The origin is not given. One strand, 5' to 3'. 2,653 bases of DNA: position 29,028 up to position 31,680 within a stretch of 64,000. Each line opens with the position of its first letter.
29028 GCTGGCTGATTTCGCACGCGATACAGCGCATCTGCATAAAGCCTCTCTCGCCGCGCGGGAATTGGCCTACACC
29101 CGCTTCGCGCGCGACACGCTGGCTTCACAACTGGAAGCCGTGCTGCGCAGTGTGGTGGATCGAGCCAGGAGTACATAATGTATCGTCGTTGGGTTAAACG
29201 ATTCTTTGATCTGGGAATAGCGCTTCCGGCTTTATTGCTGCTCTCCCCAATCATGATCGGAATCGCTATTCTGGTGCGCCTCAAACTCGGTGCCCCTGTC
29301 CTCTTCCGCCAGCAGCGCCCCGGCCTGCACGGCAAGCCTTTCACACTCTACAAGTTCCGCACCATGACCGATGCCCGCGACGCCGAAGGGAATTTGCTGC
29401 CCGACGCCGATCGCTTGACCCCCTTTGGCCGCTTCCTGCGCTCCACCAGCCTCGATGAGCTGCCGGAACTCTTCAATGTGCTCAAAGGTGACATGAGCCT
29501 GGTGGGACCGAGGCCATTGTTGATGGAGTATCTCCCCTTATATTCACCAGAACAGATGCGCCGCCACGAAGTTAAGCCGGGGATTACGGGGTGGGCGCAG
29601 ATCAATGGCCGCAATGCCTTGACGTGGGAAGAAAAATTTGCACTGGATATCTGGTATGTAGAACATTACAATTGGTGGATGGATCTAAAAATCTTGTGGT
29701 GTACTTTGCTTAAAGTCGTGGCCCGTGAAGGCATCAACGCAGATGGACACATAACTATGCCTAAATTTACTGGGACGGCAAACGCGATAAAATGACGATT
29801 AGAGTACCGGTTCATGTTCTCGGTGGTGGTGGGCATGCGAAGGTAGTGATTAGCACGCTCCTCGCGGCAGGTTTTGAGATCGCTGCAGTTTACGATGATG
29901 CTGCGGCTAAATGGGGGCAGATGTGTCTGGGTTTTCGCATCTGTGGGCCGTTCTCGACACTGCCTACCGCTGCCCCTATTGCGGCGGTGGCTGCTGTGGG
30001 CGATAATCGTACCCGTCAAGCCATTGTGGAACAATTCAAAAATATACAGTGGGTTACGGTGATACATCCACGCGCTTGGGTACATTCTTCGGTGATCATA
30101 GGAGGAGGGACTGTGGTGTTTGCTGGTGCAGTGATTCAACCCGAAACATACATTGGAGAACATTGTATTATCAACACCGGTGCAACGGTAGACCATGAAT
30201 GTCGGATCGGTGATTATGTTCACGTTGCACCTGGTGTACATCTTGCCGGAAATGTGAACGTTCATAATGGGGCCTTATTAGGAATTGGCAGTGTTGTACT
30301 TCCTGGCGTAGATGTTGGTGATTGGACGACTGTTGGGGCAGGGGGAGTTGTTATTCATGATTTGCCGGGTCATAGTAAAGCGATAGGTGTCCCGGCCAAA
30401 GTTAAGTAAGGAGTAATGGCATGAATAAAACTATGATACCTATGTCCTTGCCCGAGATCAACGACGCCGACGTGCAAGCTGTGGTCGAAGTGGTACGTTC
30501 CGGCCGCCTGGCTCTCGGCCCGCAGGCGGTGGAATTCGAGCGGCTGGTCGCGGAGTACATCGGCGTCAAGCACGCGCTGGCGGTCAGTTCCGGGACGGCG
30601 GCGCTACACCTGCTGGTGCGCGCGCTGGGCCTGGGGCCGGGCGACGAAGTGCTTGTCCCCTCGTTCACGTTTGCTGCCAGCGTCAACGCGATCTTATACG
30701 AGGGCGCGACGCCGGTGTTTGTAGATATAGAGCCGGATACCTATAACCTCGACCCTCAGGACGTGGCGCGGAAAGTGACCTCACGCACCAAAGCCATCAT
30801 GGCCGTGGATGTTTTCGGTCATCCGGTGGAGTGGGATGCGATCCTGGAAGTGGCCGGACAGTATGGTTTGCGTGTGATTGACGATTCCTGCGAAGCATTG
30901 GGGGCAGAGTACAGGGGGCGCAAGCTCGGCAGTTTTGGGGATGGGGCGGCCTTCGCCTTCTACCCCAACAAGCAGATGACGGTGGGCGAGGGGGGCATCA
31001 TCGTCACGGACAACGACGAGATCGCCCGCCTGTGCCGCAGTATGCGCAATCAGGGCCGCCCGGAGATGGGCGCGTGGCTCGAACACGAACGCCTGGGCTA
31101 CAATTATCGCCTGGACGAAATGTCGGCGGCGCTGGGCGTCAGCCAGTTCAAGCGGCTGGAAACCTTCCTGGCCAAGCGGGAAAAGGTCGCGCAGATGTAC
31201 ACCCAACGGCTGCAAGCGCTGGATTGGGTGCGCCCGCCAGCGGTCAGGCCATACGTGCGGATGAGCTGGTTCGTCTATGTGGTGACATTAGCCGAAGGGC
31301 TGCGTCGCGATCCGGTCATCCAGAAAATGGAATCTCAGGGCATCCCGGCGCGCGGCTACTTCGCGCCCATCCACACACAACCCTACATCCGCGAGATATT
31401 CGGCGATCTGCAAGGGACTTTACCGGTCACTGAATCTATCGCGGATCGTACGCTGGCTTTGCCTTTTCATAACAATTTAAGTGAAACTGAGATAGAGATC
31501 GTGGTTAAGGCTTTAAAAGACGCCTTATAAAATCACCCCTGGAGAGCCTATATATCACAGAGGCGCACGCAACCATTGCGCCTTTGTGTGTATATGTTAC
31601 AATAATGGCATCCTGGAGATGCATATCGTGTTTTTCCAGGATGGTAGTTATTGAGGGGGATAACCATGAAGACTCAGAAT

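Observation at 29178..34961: Complete di-N-acetylbacillosamine-type (PglF-E-D-C) module followed by a Wzy_C/O-antigen-ligase-family protein: candidate protein O-glycosylation or S-layer glycan pathway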

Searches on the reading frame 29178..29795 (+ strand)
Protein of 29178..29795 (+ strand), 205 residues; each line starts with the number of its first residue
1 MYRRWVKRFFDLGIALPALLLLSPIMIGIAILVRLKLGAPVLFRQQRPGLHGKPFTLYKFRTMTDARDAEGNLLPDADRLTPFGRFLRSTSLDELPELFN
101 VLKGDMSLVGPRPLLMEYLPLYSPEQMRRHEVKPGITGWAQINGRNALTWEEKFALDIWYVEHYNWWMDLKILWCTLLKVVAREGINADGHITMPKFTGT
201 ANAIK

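Call 4: search_protein_families(library=pfam, proteins=[window:29178-29795:+])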
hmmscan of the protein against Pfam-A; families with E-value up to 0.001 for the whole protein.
window:29178-29795:+ (205 aa): 1 family
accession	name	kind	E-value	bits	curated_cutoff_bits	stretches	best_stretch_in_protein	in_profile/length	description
PF02397.22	Bac_transf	-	9e-67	224.5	27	1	7-181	1-178/179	Bacterial sugar transferase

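Call 6: search_protein_families(library=ncbifam, proteins=[window:29178-29795:+], max_evalue=0.01)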
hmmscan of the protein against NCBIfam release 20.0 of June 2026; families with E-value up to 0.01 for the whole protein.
window:29178-29795:+ (205 aa): 10 families
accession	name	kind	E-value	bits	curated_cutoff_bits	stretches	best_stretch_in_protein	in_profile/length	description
TIGR03025.1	EPS_sugtrans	subfamily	1.3e-78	265.2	295.55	1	3-185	254-443/445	exopolysaccharide biosynthesis polyprenyl glycosylphosphotransferase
TIGR03023.1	WcaJ_sugtrans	equivalog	1.2e-69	235.7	410.75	1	3-184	259-450/453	undecaprenyl-phosphate glucose phosphotransferase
TIGR03022.1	WbaP_sugtrans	subfamily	5.7e-58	197.3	403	2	78-185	347-454/456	undecaprenyl-phosphate galactose phosphotransferase WbaP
TIGR03013.1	EpsB_2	subfamily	5e-49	167.6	393.35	1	2-185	250-441/443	TIGR03013 family XrtA/PEP-CTERM system glycosyltransferase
NF052601.1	undeca_RfbP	equivalog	8e-46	156.3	330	1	4-181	42-236/244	undecaprenyl-phosphate galactose phosphotransferase family protein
NF007518.0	PRK10124.1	equivalog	2.2e-44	152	684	1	4-180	271-457/464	undecaprenyl-phosphate glucose phosphotransferase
NF050817.1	PolSacchBiosHfsE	equivalog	4.8e-42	144.3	750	1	3-177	268-456/467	polysaccharide biosynthesis protein HfsE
NF041877.1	EPS_EpsZ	equivalog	6.2e-42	143.8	800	1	6-185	265-457/459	exopolysaccharide biosynthesis polyisoprenyl-phosphate hexose-1-phosphate transferase EpsZ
NF011751.0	PRK15204.1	equivalog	1.1e-37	129.7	907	1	4-185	277-474/476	undecaprenyl-phosphate galactose phosphotransferase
NF045514.1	glycotran_HepC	equivalog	6.8e-26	90.9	140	1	3-116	113-214/220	heterocyst development glycosyltransferase HepC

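Call 10: search_solved_structures(query=window:29178-29795:+, max_evalue=0.001)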
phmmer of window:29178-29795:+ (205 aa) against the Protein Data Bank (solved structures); distinct sequences matched with E-value up to 0.001: 7.
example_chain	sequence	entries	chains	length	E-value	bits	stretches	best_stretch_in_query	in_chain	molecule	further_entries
8g1n_A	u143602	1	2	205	8.9e-71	240.8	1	1-199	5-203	N,N'-diacetylbacilliosaminyl-1-phosphate transferase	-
8e37_B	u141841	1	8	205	1.7e-70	239.9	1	1-199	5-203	N,N'-diacetylbacilliosaminyl-1-phosphate transferase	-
8t53_A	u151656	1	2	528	5.2e-38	133.7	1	4-185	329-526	Undecaprenyl-phosphate galactose phosphotransferase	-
9s7s_A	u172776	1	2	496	1.9e-34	122.1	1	4-187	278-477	UDP-Gal::undecaprenolphosphate Gal-1-P transferase WbaP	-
30wc_A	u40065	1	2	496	1.9e-34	122.1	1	4-187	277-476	Undecaprenyl-phosphate galactose phosphotransferase WbaP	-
9s8l_A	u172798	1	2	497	1.9e-34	122.1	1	4-187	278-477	UDP-Gal::undecaprenolphosphate Gal-1-P transferase WbaP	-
30us_A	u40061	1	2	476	3.4e-34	121.3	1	4-185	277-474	UDP-Gal::undecaprenolphosphate Gal-1-P transferase WbaP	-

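Call 24: search_solved_structures(query=window:29178-29795:+, max_evalue=1e-60, show_alignments=2)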
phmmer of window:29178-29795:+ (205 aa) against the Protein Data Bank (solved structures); distinct sequences matched with E-value up to 1e-60: 2.
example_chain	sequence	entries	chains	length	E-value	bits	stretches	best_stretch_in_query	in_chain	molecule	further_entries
8g1n_A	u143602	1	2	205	8.9e-71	240.8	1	1-199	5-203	N,N'-diacetylbacilliosaminyl-1-phosphate transferase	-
8e37_B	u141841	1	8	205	1.7e-70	239.9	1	1-199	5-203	N,N'-diacetylbacilliosaminyl-1-phosphate transferase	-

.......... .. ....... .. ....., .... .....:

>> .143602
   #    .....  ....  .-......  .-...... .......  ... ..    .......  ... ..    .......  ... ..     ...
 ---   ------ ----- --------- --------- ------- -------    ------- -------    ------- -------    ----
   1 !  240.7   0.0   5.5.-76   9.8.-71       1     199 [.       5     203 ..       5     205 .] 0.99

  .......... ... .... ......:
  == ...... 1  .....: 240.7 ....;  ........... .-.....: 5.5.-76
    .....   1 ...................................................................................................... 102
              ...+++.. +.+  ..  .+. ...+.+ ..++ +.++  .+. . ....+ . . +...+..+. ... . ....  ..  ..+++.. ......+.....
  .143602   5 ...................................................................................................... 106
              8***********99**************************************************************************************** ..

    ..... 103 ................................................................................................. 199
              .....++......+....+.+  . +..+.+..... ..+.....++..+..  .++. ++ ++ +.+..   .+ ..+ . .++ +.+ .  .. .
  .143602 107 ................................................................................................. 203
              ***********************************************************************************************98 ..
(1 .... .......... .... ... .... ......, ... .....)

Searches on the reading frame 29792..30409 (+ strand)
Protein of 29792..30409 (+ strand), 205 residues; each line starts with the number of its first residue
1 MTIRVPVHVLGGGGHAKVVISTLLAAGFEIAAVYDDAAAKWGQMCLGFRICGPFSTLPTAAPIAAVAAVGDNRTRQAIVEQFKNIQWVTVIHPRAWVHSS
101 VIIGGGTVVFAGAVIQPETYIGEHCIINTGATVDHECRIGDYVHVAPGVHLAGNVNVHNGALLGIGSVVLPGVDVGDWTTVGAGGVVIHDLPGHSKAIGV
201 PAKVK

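Call 4: search_protein_families(library=pfam, proteins=[window:29792-30409:+])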
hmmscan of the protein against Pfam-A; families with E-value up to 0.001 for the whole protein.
window:29792-30409:+ (205 aa): 3 families
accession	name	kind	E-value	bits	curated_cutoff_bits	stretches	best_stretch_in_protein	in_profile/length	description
PF00132.30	Hexapep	-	1.7e-14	53.2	27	2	119-153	2-36/36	Bacterial transferase hexapeptide (six repeats)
PF17836.7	PglD_N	-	2.5e-11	44.4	23.4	1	8-81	3-77/78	PglD N-terminal domain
PF25084.1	LbH_EIF2B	-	2.4e-06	27.9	54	1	92-180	13-104/105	EIF2B subunit epsilon LbH domain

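Call 6: search_protein_families(library=ncbifam, proteins=[window:29792-30409:+], max_evalue=0.01)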
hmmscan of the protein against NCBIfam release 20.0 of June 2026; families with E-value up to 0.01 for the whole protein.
window:29792-30409:+ (205 aa): 38 families (the best 25 are shown)
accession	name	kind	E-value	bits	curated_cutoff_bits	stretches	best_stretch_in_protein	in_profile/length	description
TIGR03570.1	NeuD_NnaD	subfamily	8.9e-62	208.3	160.8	1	7-203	2-202/202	NeuD/PglB/VioB family sugar acetyltransferase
NF002060.0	PRK00892.1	subfamily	3.7e-16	59.2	207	2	74-150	105-181/345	UDP-3-O-(3-hydroxymyristoyl)glucosamine N-acyltransferase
TIGR03532.1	DapD_Ac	equivalog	1.2e-14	54.5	231.75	1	79-204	77-210/231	2,3,4,5-tetrahydropyridine-2,6-dicarboxylate N-acetyltransferase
TIGR01853.1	lipid_A_lpxD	equivalog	3e-13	49.4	242.5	2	74-149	96-171/325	UDP-3-O-(3-hydroxymyristoyl)glucosamine N-acyltransferase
NF003657.0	PRK05289.1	equivalog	7.2e-13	48.2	226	2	118-204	106-192/264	acyl-ACP--UDP-N-acetylglucosamine O-acyltransferase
NF010935.0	PRK14355.1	equivalog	5.7e-12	45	718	1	73-173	241-339/459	bifunctional UDP-N-acetylglucosamine diphosphorylase/glucosamine-1-phosphate N-acetyltransferase GlmU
NF010937.0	PRK14357.1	equivalog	8.1e-10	38.2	658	1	71-145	226-299/448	bifunctional UDP-N-acetylglucosamine diphosphorylase/glucosamine-1-phosphate N-acetyltransferase GlmU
TIGR01852.1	lipid_A_lpxA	equivalog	1.8e-09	37.2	231.05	1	118-203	101-186/254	acyl-ACP--UDP-N-acetylglucosamine O-acyltransferase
NF050158.1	CarbAnhydGPos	equivalog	3.6e-09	36.5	250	1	139-204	73-139/172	gamma carbonic anhydrase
NF010934.1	PRK14354.1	equivalog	7e-09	34.7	450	1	74-153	236-314/447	bifunctional UDP-N-acetylglucosamine diphosphorylase/glucosamine-1-phosphate N-acetyltransferase GlmU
NF041874.1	EPS_EpsC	equivalog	1.8e-08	34.3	150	1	101-204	50-163/168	serine O-acetyltransferase EpsC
TIGR01172.1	cysE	equivalog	1.2e-07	31.9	210.65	1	100-203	49-162/162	serine O-acetyltransferase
NF008349.0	PRK11132.1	equivalog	3.1e-07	29.7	397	1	120-204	163-243/273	serine O-acetyltransferase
NF058585.1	HptprglPActTf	PfamEq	3.4e-07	30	300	1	153-204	105-156/172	heptaprenylglyceryl phosphate O-acetyltransferase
NF007797.0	PRK10502.1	subfamily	4.5e-07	29.7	192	1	121-204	95-175/183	WcaF family extracellular polysaccharide biosynthesis acetyltransferase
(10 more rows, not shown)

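Call 11: search_solved_structures(query=window:29792-30409:+, max_evalue=0.001)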
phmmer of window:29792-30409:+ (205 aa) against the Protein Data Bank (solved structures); distinct sequences matched with E-value up to 0.001: 71 (the best 60 are shown).
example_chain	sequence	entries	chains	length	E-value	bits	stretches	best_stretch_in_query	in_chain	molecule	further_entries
4ea7_A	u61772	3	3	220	3.1e-42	147.8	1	7-205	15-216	Perosamine N-acetyltransferase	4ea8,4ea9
4eaa_A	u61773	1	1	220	2.2e-41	145.1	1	7-205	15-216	Perosamine N-acetyltransferase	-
4eab_A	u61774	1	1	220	7.3e-41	143.4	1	7-205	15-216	Perosamine N-acetyltransferase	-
4m98_A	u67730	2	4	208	7.8e-30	107.3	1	8-203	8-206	Pilin glycosylation protein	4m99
7txp_A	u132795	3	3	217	5.2e-25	91.6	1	9-204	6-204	VioB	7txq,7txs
2vhe_A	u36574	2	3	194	2.4e-19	73.1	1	65-203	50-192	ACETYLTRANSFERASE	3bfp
3bss_A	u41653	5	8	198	2.5e-19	73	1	65-203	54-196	Acetyltransferase | UDP-N-acetylbacillosamine N-acetyltransferase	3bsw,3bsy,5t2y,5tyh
2npo_A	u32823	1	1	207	2.9e-19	72.8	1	65-203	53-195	Acetyltransferase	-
3cj8_A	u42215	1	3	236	2.9e-13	53.1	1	89-204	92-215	2,3,4,5-tetrahydropyridine-2,6-dicarboxylate N-acetyltransferase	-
7l7z_AAA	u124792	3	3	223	2.3e-12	50.2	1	68-204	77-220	Putative acetyl transferase protein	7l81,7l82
7l7y_AAA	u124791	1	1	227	2.6e-12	50.1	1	68-204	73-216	Putative acetyl transferase protein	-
4m9c_A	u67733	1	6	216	9.9e-12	48.2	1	63-204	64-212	Bacterial transferase hexapeptide (Three repeats) family protein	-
8e62_A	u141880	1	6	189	2.5e-10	43.6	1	101-202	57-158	UDP-N-acetylglucosamine acyltransferase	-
7s43_A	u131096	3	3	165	9e-10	41.8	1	90-164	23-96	N-acetyltransferase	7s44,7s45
7s3u_A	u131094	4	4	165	1e-09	41.6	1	90-164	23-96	N-acetyltransferase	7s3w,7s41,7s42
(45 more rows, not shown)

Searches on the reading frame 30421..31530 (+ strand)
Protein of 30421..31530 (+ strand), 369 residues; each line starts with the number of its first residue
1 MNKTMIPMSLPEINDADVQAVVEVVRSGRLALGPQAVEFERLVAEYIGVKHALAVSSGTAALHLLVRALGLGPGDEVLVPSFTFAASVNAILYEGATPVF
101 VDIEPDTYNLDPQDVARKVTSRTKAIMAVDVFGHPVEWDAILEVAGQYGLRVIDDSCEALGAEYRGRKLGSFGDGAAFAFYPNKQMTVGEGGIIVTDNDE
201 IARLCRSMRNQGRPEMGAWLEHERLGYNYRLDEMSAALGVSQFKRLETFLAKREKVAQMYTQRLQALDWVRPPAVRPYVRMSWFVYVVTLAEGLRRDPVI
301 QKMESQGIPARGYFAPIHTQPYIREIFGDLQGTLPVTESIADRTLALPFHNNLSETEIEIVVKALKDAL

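Call 4: search_protein_families(library=pfam, proteins=[window:30421-31530:+])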
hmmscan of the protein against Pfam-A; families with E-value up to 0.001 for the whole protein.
window:30421-31530:+ (369 aa): 4 families
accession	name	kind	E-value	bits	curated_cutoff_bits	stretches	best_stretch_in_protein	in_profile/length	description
PF01041.23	DegT_DnrJ_EryC1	-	9.1e-123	410.5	19.8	1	12-365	2-359/360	DegT/DnrJ/EryC1/StrS aminotransferase family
PF00155.27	Aminotran_1_2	-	1.6e-09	37.8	19.7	1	36-127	44-151/361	Aminotransferase class I and II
PF01212.27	Beta_elim_lyase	-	1.8e-07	31.2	27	1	34-266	32-232/288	Beta-eliminating lyase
PF01053.26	Cys_Met_Meta_PP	-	3.7e-05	22.9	27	1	34-127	52-142/381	Cys/Met metabolism PLP-dependent enzyme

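Call 6: search_protein_families(library=ncbifam, proteins=[window:30421-31530:+], max_evalue=0.01)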
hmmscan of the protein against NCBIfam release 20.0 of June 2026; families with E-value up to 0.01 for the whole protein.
window:30421-31530:+ (369 aa): 27 families (the best 25 are shown)
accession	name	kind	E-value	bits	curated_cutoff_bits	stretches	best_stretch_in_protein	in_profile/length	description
TIGR03588.1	PseC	equivalog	5.7e-97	325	423.5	1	5-368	1-379/380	UDP-4-amino-4,6-dideoxy-N-acetyl-beta-L-altrosamine transaminase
TIGR04181.1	NHT_00031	hypoth_equivalog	2.1e-80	270.3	420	1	6-348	1-357/359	LegC family aminotransferase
NF008658.2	PRK11658.1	equivalog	4.4e-79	265.9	631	1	4-367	3-375/379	UDP-4-amino-4-deoxy-L-arabinose aminotransferase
NF011936.0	PRK15407.1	equivalog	7.5e-70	235.8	423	2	3-213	34-252/440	lipopolysaccharide biosynthesis protein RfbH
NF008687.0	PRK11706.1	equivalog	2.4e-65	220.8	375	1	5-367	1-372/375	dTDP-4-amino-4,6-dideoxygalactose transaminase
TIGR04427.1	PLP_DesI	equivalog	1.3e-62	212.2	650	1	33-364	51-378/390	dTDP-4-dehydro-6-deoxyglucose aminotransferase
TIGR02379.1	ECA_wecE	subfamily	1e-51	175.9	434.85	1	5-368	1-374/376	dTDP-4-amino-4,6-dideoxy-D-glucose transaminase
NF006230.0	PRK08363.1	equivalog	3e-09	36.2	534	1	55-156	99-206/398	alanine aminotransferase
NF004770.0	PRK06108.1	subfamily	2.9e-07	29.6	422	1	40-128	87-176/396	pyridoxal phosphate-dependent aminotransferase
NF041364.1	GntC_guanitoxin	equivalog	2e-06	26.9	415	1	54-129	64-141/356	guanitoxin biosynthesis PLP-dependent (S)-gamma-hydroxy-L-arginine cyclodehydratase GntC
NF005816.0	PRK07682.1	equivalog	3.2e-06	26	620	1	54-128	95-169/390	aminotransferase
NF005817.0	PRK07683.1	equivalog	4.8e-06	25.5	575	1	54-127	94-166/387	aminotransferase A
NF006488.0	PRK08912.1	equivalog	9.4e-06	24.8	498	1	55-127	92-164/387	aminotransferase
NF004975.0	PRK06348.1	equivalog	1.2e-05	24.5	549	1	52-127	92-167/384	pyridoxal phosphate-dependent aminotransferase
NF006569.0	PRK09082.1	subfamily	1.8e-05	24.1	420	1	40-127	81-168/386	methionine aminotransferase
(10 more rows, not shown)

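Call 12: search_solved_structures(query=window:30421-31530:+, max_evalue=1e-30)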
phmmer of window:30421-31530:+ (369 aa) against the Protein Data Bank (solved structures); distinct sequences matched with E-value up to 1e-30: 55.
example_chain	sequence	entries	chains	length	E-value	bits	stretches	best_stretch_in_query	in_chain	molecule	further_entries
3bn1_A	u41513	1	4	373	6.4e-82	278.9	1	11-367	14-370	Perosamine synthetase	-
3dr7_A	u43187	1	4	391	7.5e-82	278.7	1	11-367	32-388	Putative perosamine synthetase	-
3dr4_A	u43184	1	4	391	5.2e-81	275.9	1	11-367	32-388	Putative perosamine synthetase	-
7b0d_A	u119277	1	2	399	2e-78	267.4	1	11-362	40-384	Glutamine--scyllo-inositol transaminase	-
7b0m_AAA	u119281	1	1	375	3.7e-68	233.6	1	10-349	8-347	Sugar aminotransferase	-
2oga_A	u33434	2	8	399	2.6e-65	224.3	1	18-365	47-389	Transaminase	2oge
8sng_A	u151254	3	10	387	4.4e-64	220.2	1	5-365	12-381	UDP-4-amino-4-deoxy-L-arabinose--oxoglutarate aminotransferase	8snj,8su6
1mdo_A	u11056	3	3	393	5.2e-63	216.7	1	4-366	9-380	ArnB aminotransferase | UDP-4-amino-4-deoxy-L-arabinose--oxoglutarate aminotransferase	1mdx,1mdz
3nyu_A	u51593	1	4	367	1.9e-62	214.8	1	19-366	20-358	Aminotransferase WbpE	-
3nu7_A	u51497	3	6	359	2.3e-62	214.6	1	19-365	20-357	Aminotransferase WbpE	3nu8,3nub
4oca_A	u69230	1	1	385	3.3e-62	214.1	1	4-366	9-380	UDP-4-amino-4-deoxy-L-arabinose--oxoglutarate aminotransferase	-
3nys_A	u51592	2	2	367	1.3e-61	212.2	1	19-366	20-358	Aminotransferase WbpE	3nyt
8e77_A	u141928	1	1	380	1.3e-61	212.1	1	21-362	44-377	DegT/DnrJ/EryC1/StrS aminotransferase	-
8e75_A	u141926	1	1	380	1.3e-61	212.1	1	21-362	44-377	DegT/DnrJ/EryC1/StrS aminotransferase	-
3frk_A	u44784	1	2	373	1.5e-61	211.9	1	23-364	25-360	QdtB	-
1o61_A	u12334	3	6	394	1.1e-40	143.3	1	9-263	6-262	aminotransferase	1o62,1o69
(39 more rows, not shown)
